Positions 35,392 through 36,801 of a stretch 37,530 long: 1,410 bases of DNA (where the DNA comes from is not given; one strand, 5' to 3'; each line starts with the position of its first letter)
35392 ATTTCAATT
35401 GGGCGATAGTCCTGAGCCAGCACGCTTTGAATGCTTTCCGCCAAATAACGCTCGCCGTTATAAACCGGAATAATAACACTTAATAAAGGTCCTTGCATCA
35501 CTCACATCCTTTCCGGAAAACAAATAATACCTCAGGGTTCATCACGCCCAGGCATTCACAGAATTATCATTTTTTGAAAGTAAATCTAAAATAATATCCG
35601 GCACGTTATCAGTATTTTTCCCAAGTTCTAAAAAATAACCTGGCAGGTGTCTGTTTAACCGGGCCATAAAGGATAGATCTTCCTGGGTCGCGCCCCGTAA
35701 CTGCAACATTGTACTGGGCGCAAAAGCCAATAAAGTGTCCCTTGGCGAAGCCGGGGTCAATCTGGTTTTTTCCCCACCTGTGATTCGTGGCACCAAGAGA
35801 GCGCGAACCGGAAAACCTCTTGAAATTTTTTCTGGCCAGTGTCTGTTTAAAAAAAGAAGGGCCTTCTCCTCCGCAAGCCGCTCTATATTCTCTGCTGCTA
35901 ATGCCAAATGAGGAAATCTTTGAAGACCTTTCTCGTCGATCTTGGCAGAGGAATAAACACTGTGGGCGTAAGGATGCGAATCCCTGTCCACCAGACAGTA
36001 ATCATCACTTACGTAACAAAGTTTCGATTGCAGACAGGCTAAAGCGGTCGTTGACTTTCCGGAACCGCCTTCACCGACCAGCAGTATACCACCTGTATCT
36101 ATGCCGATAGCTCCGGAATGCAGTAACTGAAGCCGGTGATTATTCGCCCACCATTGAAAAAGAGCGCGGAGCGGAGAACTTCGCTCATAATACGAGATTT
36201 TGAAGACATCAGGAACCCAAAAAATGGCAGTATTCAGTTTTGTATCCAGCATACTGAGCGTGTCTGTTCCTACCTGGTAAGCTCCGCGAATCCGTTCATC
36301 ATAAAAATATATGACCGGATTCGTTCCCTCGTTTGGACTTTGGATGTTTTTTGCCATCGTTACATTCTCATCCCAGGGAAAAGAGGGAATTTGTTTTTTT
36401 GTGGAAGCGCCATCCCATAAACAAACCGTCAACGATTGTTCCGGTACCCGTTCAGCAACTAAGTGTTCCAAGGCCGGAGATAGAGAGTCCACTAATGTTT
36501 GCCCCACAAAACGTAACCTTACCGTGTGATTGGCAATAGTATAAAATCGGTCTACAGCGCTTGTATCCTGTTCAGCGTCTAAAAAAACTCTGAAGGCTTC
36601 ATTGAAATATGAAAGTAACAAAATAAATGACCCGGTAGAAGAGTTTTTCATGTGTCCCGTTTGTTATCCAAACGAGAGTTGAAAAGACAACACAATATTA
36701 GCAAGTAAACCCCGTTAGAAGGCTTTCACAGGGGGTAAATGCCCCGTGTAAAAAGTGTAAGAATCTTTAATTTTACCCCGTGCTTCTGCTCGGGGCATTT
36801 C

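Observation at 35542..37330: PqqD-like peptide-binding protein plus HPr-kinase-like P-loop protein head a 9.5-kb polysaccharide operon, with no peptide substrate, protease or cyclase in sight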

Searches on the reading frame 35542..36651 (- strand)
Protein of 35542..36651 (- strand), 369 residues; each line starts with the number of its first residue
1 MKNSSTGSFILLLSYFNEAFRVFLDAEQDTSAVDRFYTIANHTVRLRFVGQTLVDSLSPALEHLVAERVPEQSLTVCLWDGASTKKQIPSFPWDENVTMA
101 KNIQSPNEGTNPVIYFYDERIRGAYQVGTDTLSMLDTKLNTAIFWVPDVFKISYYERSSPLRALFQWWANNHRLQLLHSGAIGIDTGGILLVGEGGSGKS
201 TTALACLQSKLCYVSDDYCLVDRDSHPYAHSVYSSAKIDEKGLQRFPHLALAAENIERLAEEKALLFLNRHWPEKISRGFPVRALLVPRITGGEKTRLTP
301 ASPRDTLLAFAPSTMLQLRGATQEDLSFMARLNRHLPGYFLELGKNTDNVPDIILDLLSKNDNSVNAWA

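Call 5: search_protein_families(library=ncbifam, proteins=[window:35542-36651:-], max_evalue=0.01)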
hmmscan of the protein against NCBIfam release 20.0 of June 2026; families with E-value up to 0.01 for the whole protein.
window:35542-36651:- (369 aa): 4 families
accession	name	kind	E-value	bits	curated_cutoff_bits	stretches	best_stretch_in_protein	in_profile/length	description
TIGR04355.1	HprK_rel_B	hypoth_equivalog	6.7e-06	25.4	200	1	172-227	142-197/351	HprK-related kinase B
TIGR00679.1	hpr-ser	equivalog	6.4e-05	22.3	240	1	177-224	134-181/300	HPr(Ser) kinase/phosphatase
TIGR04352.1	HprK_rel_A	equivalog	0.00024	20.3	200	1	171-225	93-147/280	HprK-related kinase A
NF003883.0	PRK05428.2-1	equivalog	0.0082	15.6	252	0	175-225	16-66/189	HPr kinase/phosphorylase-related protein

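Call 6: search_protein_families(library=pfam, proteins=[window:35542-36651:-], max_evalue=0.01)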
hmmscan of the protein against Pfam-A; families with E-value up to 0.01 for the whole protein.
window:35542-36651:- (369 aa): 1 family
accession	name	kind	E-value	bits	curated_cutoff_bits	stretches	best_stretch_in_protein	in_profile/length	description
PF07475.17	Hpr_kinase_C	-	0.00023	21.2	33.3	1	177-226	9-58/171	HPr Serine kinase C-terminal domain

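Call 8: find_homologous_proteins(query=window:35542-36651:-, max_evalue=0.001)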
Query window:35542-36651:- (369 aa): 909 proteins with E <= 0.001 among 8000 candidates; the best 120 are listed.
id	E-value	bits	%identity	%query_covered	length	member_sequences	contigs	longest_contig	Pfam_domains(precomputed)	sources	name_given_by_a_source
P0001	1.4e-248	842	100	100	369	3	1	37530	-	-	-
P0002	2.9e-192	657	82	95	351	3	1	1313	PF27840.1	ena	-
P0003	3.7e-173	594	74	95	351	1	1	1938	PF27840.1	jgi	jgi:hypothetical protein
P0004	9.6e-168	576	74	95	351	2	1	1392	PF27840.1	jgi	jgi:hypothetical protein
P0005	2.6e-167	574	71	95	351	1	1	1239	PF27840.1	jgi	jgi:hypothetical protein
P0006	5.9e-166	570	72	95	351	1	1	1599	PF27840.1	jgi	jgi:hypothetical protein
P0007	3.2e-154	531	67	95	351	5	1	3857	-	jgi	-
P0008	1.7e-149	516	71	87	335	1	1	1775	PF07475.18,PF27840.1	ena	-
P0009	3.4e-144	498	64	95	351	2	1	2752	PF27840.1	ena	-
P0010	2.8e-139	482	69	82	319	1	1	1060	-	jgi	jgi:hypothetical protein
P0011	1.3e-136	474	65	89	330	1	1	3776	PF27840.1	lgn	-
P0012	2.9e-135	469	60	95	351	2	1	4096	PF07475.18,PF27840.1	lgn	-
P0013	5.9e-132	458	60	95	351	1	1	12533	PF07475.18,PF27840.1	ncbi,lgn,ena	-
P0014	8.0e-132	458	57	95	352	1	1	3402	PF07475.18,PF27840.1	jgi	jgi:hypothetical protein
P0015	2.6e-127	443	58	96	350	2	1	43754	PF07475.18,PF27840.1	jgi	-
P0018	2.4e-120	420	59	88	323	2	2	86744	PF07475.18,PF27840.1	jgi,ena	-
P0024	2.3e-103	364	50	94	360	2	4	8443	PF27840.1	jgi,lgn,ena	-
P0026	1.0e-100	355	49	94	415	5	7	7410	PF00535.33,PF27840.1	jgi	jgi:hypothetical protein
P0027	1.1e-100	355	49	94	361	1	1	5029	PF27840.1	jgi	jgi:hypothetical protein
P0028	1.9e-100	355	48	94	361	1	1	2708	PF27840.1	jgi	jgi:hypothetical protein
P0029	2.2e-100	354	47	93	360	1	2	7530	PF27840.1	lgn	-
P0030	1.4e-99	352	47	94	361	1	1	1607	PF27840.1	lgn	-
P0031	8.4e-99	349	73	57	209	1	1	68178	PF27840.1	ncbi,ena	-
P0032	2.3e-98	348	47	94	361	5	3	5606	PF27840.1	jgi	jgi:hypothetical protein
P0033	4.1e-98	347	47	93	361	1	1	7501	PF27840.1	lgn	-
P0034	9.4e-98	346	49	94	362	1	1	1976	PF27840.1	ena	-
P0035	1.4e-97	345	47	94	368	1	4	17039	PF27840.1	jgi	jgi:hypothetical protein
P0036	1.0e-96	342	46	94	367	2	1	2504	PF27840.1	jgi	jgi:hypothetical protein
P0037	1.8e-96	341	45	93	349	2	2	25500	PF27840.1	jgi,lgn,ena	-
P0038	3.1e-96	341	47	94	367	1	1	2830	PF27840.1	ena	-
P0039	4.7e-96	340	46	94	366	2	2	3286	PF27840.1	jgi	-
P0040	8.0e-96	339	46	94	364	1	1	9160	PF27840.1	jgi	-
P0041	1.7e-95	338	47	94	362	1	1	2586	PF27840.1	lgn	-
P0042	6.9e-95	336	45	94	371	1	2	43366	PF27840.1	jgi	jgi:hypothetical protein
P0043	8.7e-95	336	47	95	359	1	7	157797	-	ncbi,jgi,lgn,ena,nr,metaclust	ncbi:MAG: hypothetical protein A3F90_13355 [Deltaproteobacteria bacterium RIFCSPLOWO2_12_FULL_60_19]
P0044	9.0e-95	336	46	94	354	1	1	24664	-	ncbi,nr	ncbi:MAG: hypothetical protein A2Y97_09455 [Nitrospirae bacterium RBG_13_39_12]|nr:MAG: hypothetical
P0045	1.2e-94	335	47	94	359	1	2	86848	PF27840.1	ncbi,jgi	jgi:hypothetical protein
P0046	2.3e-94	335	46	94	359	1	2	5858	PF07475.18,PF27840.1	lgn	-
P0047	3.3e-94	334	45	95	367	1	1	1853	PF27840.1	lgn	-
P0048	6.4e-94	333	45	95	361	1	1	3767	PF27840.1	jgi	jgi:hypothetical protein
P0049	8.5e-94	333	46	94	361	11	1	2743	PF27840.1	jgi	jgi:hypothetical protein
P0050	1.4e-93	332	44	95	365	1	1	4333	PF27840.1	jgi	jgi:hypothetical protein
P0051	1.6e-93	332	47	94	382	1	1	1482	PF27840.1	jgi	jgi:hypothetical protein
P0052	2.4e-93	331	46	94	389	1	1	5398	PF27840.1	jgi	-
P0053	2.9e-93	331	44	95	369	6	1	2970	PF27840.1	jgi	jgi:hypothetical protein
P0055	3.8e-93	331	43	95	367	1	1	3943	PF27840.1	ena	-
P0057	1.0e-92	329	44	93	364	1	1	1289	PF27840.1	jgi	jgi:hypothetical protein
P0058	1.5e-92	329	45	93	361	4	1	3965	PF27840.1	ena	-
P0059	1.8e-92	328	45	95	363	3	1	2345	PF27840.1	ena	-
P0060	2.2e-92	328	44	94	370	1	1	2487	PF27840.1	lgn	-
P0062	1.1e-91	326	45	94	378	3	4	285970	-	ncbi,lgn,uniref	ncbi:MAG: serine kinase [Nostoc sp.]|uniref:serine kinase n=1 Tax=Nostoc sp. TaxID=1180 RepID=UPI002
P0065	3.1e-91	324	45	95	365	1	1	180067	PF27840.1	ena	-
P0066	3.2e-91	324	46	94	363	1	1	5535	PF27840.1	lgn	-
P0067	7.7e-91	323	44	94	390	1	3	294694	PF27840.1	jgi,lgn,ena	jgi:hypothetical protein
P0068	8.2e-91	323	45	94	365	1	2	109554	PF27840.1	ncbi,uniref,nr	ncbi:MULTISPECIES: serine kinase [unclassified Nodularia (in: cyanobacteria)]|uniref:serine kinase n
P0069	2.4e-90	321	44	94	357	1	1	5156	PF27840.1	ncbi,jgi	-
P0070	5.3e-90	320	44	94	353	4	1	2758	PF27840.1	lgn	-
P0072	6.4e-90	320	45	94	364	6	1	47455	PF27840.1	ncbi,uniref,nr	ncbi:serine kinase [Cronbergia sp. UHCC 0137]|uniref:serine kinase n=1 Tax=Cronbergia sp. UHCC 0137 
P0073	9.7e-90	319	45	94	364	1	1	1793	PF27840.1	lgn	-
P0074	1.1e-89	319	45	94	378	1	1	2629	PF27840.1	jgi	jgi:hypothetical protein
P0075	1.3e-89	319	43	95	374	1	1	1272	PF27840.1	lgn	-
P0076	1.4e-89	319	46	94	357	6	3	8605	PF27840.1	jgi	jgi:hypothetical protein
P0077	1.5e-89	319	43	95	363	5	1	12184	PF27840.1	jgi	jgi:hypothetical protein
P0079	1.7e-89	318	46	94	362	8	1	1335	PF27840.1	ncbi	-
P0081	1.9e-89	318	42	94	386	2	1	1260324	PF27840.1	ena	-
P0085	3.2e-89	318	44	95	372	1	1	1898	PF27840.1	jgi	jgi:hypothetical protein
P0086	3.6e-89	317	45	94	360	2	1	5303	PF27840.1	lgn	-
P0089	4.6e-89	317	44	94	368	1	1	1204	PF27840.1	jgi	-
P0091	5.0e-89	317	44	94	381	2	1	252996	PF27840.1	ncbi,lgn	-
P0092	5.2e-89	317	45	94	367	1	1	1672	PF27840.1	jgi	jgi:hypothetical protein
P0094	6.0e-89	317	43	95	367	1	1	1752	PF07475.18,PF27840.1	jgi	jgi:hypothetical protein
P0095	6.9e-89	317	45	94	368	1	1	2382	PF27840.1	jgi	jgi:hypothetical protein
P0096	7.0e-89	316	45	96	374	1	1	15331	PF27840.1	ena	-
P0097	7.5e-89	316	43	94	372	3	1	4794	PF27840.1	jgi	jgi:hypothetical protein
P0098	9.5e-89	316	44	94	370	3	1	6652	PF27840.1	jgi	jgi:hypothetical protein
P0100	1.2e-88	316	42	97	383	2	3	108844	PF27840.1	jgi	-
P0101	1.4e-88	316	43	95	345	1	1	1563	PF27840.1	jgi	jgi:hypothetical protein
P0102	1.5e-88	315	45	94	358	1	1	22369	PF27840.1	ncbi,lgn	ncbi:MAG: serine kinase [Ardenticatenaceae bacterium]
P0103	2.3e-88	315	43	94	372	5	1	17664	PF27840.1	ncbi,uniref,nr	ncbi:serine kinase [Chamaesiphon polymorphus]|uniref:Serine kinase n=1 Tax=Chamaesiphon polymorphus 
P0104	3.4e-88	314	43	94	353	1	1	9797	PF27840.1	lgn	-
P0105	9.0e-88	313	44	95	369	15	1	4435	PF27840.1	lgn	-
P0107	1.1e-87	313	45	94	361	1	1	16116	PF27840.1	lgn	-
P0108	1.7e-87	312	42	95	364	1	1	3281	PF27840.1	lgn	-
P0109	1.8e-87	312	41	95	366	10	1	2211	PF27840.1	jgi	jgi:hypothetical protein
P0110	2.4e-87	311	45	94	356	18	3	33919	PF27840.1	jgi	jgi:hypothetical protein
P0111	2.6e-87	311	45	94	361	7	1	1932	PF27840.1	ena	-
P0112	2.7e-87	311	43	95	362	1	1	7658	PF27840.1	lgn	-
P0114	4.6e-87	311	45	95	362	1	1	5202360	-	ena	-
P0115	5.2e-87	310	44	96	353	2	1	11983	PF27840.1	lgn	-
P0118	7.1e-87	310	42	94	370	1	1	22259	PF27840.1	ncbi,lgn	-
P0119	9.5e-87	309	43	93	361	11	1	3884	PF27840.1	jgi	-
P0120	1.0e-86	309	42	95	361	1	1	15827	PF27840.1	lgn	-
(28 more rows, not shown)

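Call 9: find_encoding_contigs(protein=P0018, flank=10000, max_places=3)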
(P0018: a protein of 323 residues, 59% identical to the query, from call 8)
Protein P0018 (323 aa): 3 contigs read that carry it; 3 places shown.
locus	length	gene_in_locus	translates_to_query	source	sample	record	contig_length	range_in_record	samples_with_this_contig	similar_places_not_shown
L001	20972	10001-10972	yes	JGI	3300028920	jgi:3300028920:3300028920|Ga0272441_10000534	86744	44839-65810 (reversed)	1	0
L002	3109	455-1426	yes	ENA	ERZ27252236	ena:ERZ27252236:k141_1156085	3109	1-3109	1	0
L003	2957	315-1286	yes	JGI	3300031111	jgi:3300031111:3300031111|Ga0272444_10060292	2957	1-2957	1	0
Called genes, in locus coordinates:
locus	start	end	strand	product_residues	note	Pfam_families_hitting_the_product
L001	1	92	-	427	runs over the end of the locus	PF25967:RND-MFP_C (faint)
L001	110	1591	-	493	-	PF02321:OEP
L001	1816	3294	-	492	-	PF13353:Fer4_12 (faint), PF04055:Radical_SAM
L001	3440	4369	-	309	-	PF00682:HMGL-like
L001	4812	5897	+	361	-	PF14907:NTP_transf_5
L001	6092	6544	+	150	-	PF05402:PqqD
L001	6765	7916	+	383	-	PF04055:Radical_SAM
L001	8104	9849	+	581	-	-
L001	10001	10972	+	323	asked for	PF27840:ScmC (faint), PF07475:Hpr_kinase_C (faint)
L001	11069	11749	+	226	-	PF00535:Glycos_transf_2, PF10111:Glyco_tranf_2_2, PF13641:Glyco_tranf_2_3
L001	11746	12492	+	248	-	PF00535:Glycos_transf_2, PF10111:Glyco_tranf_2_2, PF13641:Glyco_tranf_2_3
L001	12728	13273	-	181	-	PF06271:RDD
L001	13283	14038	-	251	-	PF20260:PUA_4, PF04452:Methyltrans_RNA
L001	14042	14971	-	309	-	PF06325:PrmA, PF13489:Methyltransf_23 (weak), PF05175:MTS (weak), PF02475:TRM5-TYW2_MTfase (faint), PF13847:Methyltransf_31 (weak), PF13649:Methyltransf_25 (weak)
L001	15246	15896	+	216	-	PF13241:NAD_binding_7, PF14824:Sirohm_synth_M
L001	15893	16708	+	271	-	PF01578:Cytochrom_C_asm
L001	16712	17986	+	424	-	PF05201:GlutR_N, PF01488:Shikimate_DH, PF00745:GlutR_dimer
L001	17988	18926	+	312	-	PF01379:Porphobil_deam, PF03900:Porphobil_deamC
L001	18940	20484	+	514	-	PF00590:TP_methylase, PF02602:HEM4, PF24158:DUF7409 (faint)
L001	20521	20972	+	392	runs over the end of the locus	PF04055:Radical_SAM, PF13353:Fer4_12 (weak), PF13186:SPASM (weak)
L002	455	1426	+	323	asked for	PF27840:ScmC (faint), PF07475:Hpr_kinase_C (faint)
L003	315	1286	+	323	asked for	PF27840:ScmC (faint), PF07475:Hpr_kinase_C (faint)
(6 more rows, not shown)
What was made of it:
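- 35542..36651 (-): Two-domain P-loop kinase of the HprK/PEPCK superfamily, 369 aa (359 aa if the TTG at 36621 is the start). More than 900 homologues, most carrying Pfam PF27840 'ScmC' (calls 8, 9).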

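Call 10: find_encoding_contigs(protein=P0015, flank=10000, max_places=3)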
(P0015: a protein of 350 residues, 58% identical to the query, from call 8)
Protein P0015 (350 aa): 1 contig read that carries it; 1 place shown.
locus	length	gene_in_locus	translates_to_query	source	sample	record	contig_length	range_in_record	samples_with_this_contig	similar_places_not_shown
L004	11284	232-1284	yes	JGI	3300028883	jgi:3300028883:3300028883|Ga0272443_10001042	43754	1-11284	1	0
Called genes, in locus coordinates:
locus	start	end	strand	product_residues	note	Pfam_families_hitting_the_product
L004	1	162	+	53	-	?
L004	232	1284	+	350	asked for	PF27840:ScmC, PF07475:Hpr_kinase_C (weak)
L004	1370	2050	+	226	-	PF00535:Glycos_transf_2, PF10111:Glyco_tranf_2_2, PF13641:Glyco_tranf_2_3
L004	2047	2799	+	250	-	PF00535:Glycos_transf_2, PF10111:Glyco_tranf_2_2, PF13641:Glyco_tranf_2_3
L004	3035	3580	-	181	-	PF06271:RDD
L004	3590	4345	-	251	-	PF20260:PUA_4, PF04452:Methyltrans_RNA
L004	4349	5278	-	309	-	PF03602:Cons_hypoth95 (faint), PF06325:PrmA, PF13489:Methyltransf_23 (weak), PF05175:MTS, PF02475:TRM5-TYW2_MTfase (weak), PF13847:Methyltransf_31 (weak), PF13649:Methyltransf_25 (weak)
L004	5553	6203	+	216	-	PF13241:NAD_binding_7, PF14824:Sirohm_synth_M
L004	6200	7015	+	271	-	PF01578:Cytochrom_C_asm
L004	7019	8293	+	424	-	PF05201:GlutR_N, PF13241:NAD_binding_7 (faint), PF01488:Shikimate_DH, PF00745:GlutR_dimer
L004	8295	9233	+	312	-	PF01379:Porphobil_deam, PF03900:Porphobil_deamC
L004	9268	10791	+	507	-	PF00590:TP_methylase, PF02602:HEM4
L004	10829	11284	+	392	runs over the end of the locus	PF04055:Radical_SAM, PF13353:Fer4_12 (weak), PF13186:SPASM (weak)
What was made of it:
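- On Pfam PF27840 'ScmC': Precomputed hits exist for homologues up to 82% identical (P0002) and for P0015 (calls 8, 10).
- Homologues carry Pfam PF27840 'ScmC' (calls 8-10).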

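Call 12: find_encoding_contigs(protein=P0062, flank=10000, max_places=2)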
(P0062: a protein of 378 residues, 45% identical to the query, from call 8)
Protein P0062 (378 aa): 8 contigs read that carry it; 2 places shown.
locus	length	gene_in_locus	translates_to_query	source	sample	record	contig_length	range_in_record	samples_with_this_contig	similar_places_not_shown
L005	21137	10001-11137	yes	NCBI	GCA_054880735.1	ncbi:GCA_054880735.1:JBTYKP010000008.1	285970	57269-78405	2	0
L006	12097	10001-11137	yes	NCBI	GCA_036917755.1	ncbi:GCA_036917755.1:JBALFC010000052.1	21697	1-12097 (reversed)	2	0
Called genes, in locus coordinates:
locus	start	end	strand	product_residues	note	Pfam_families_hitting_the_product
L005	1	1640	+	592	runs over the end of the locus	PF00005:ABC_tran, PF02463:SMC_N (faint), PF13304:AAA_21 (faint), PF13401:AAA_22 (faint)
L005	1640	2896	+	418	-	PF14907:NTP_transf_5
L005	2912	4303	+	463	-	PF00515:TPR_1 (faint), PF07719:TPR_2 (faint), PF13176:TPR_7 (faint), PF13181:TPR_8 (faint), PF13374:TPR_10 (faint), PF13414:TPR_11 (faint), PF13424:TPR_12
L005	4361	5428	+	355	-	-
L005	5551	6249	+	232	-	PF13641:Glyco_tranf_2_3, PF00535:Glycos_transf_2, PF10111:Glyco_tranf_2_2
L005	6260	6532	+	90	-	-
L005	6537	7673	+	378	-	PF13439:Glyco_transf_4, PF13579:Glyco_trans_4_4 (weak), PF20706:GT4-conflict, PF00534:Glycos_transf_1, PF13692:Glyco_trans_1_4, PF13524:Glyco_trans_1_2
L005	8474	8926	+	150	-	PF05402:PqqD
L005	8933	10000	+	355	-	PF14907:NTP_transf_5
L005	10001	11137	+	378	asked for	-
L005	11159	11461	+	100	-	PF13181:TPR_8 (faint), PF13432:TPR_16 (weak), PF13414:TPR_11 (faint), PF13431:TPR_17 (faint), PF00515:TPR_1 (weak), PF07719:TPR_2 (weak), PF13424:TPR_12 (weak), PF13174:TPR_6 (faint)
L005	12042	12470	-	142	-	-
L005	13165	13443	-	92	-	-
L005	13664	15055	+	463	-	PF01120:Alpha_L_fucos, PF16757:Fucosidase_C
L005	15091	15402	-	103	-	-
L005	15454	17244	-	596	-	PF24817:WD40_WDHD1_1st, PF25174:Beta-prop_THOC3, PF23409:Beta-prop_EML, PF24807:WD40_CDC20-Fz, PF24814:WD40_Prp19, PF25173:Beta-prop_WDR3_1st, PF25175:Beta-prop_WDR5, PF25172:Beta-prop_WDR3_2nd, +59 more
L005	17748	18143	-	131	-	-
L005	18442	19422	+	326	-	PF12697:Abhydrolase_6 (faint)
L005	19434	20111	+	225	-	PF01370:Epimerase (weak), PF05368:NmrA, PF13460:NAD_binding_10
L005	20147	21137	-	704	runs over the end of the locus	PF01315:Ald_Xan_dh_C, PF02738:MoCoBD_1, PF20256:MoCoBD_2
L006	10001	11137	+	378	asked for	-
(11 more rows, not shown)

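Call 13: find_encoding_contigs(protein=P0043, flank=10000, max_places=2)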
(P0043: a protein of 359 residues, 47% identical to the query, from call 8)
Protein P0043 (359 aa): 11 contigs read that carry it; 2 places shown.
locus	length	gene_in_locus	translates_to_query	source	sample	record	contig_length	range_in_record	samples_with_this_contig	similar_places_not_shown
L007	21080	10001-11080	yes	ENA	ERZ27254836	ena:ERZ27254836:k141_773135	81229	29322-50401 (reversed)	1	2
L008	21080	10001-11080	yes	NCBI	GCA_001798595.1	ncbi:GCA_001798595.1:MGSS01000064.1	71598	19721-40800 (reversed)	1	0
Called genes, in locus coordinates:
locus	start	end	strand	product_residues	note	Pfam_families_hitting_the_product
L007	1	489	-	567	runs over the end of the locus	PF14306:PUA_2, PF01747:ATP-sulfurylase, PF01583:APS_kinase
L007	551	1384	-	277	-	PF06293:Kdo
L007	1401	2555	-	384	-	PF13439:Glyco_transf_4, PF13579:Glyco_trans_4_4, PF00534:Glycos_transf_1, PF20706:GT4-conflict, PF13692:Glyco_trans_1_4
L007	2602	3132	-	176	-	PF17784:Sulfotransfer_4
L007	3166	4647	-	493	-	PF13231:PMT_2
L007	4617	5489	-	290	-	PF06293:Kdo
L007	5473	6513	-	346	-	PF01075:Glyco_transf_9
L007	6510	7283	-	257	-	PF06293:Kdo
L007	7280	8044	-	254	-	-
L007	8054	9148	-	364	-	PF01075:Glyco_transf_9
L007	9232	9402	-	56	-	PF03966:Trm112p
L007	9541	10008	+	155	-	PF05402:PqqD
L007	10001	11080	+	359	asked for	-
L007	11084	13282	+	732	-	PF00535:Glycos_transf_2, PF10111:Glyco_tranf_2_2, PF13641:Glyco_tranf_2_3, PF00535:Glycos_transf_2, PF10111:Glyco_tranf_2_2, PF13641:Glyco_tranf_2_3, PF00535:Glycos_transf_2, PF10111:Glyco_tranf_2_2, +2 more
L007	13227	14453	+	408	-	PF14907:NTP_transf_5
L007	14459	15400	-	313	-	PF01073:3Beta_HSD, PF01370:Epimerase, PF04321:RmlD_sub_bind, PF07993:NAD_binding_4 (faint), PF13460:NAD_binding_10 (faint), PF16363:GDP_Man_Dehyd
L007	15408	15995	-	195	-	PF00702:Hydrolase (weak), PF13344:Hydrolase_6 (weak), PF13242:Hydrolase_like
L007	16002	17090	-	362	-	PF02606:LpxK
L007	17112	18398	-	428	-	PF04413:Glycos_transf_N, PF00534:Glycos_transf_1 (weak)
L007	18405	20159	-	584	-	PF00664:ABC_membrane, PF00005:ABC_tran, PF02463:SMC_N (weak)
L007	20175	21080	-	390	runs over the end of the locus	PF02684:LpxB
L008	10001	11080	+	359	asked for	-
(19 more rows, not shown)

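Call 17: find_related_loci(query=A1, collection=genome_contigs, flank=10000)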
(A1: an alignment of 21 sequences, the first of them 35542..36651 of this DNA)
Query A1 (369 aa) in genome_contigs; peptide patterns used: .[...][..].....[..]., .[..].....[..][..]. (x = any residue, [..] = any of these).
600 stretches matched a pattern (row limit reached: there are more); 6 encode a relative of the query (tblastn E <= 1e-3); 6 distinct loci.
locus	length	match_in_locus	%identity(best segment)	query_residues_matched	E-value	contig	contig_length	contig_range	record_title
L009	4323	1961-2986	44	13-358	5e-91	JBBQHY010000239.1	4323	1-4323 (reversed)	MAG: Pseudanabaenales cyanobacterium isolate Co_metawrap_872 Cmw_872_k141_9119456_length_4323_cov_8.9847, whole genome s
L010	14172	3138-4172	40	13-365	3e-77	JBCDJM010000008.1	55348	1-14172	MAG: Cyanobacteria bacterium P01_H01_bin.35 k141_285787_length_55348_cov_51.5226, whole genome shotgun sequence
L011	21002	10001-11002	36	15-358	6e-71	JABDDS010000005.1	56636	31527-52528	MAG: Chlamydiae bacterium isolate BWMinHeated_Nextera45_MAG1 3300020889.a:Ga0207113_1031, whole genome shotgun sequence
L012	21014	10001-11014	35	13-358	4e-68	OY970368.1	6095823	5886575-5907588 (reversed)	MAG: uncultured cyanobacterium isolate MFD04716.bin.1.71 genome assembly, chromosome: 1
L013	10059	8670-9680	33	12-359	1e-61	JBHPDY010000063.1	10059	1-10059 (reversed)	Candidatus Margulisiibacteriota bacterium isolate SAG AM-311-D06 NODE_63_length_10059_cov_30.913735, whole genome shotgu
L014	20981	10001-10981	35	15-360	3e-63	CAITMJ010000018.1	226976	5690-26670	MAG: uncultured Chlamydiae bacterium isolate MJ-time_bin-6591 genome assembly, contig: bin-6591:18/35, whole genome shot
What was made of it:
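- Tried and rejected: The genome_contigs scan with the kinase alignment: it was swamped by a generic P-loop pattern and returned only 6 loci (call 17).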
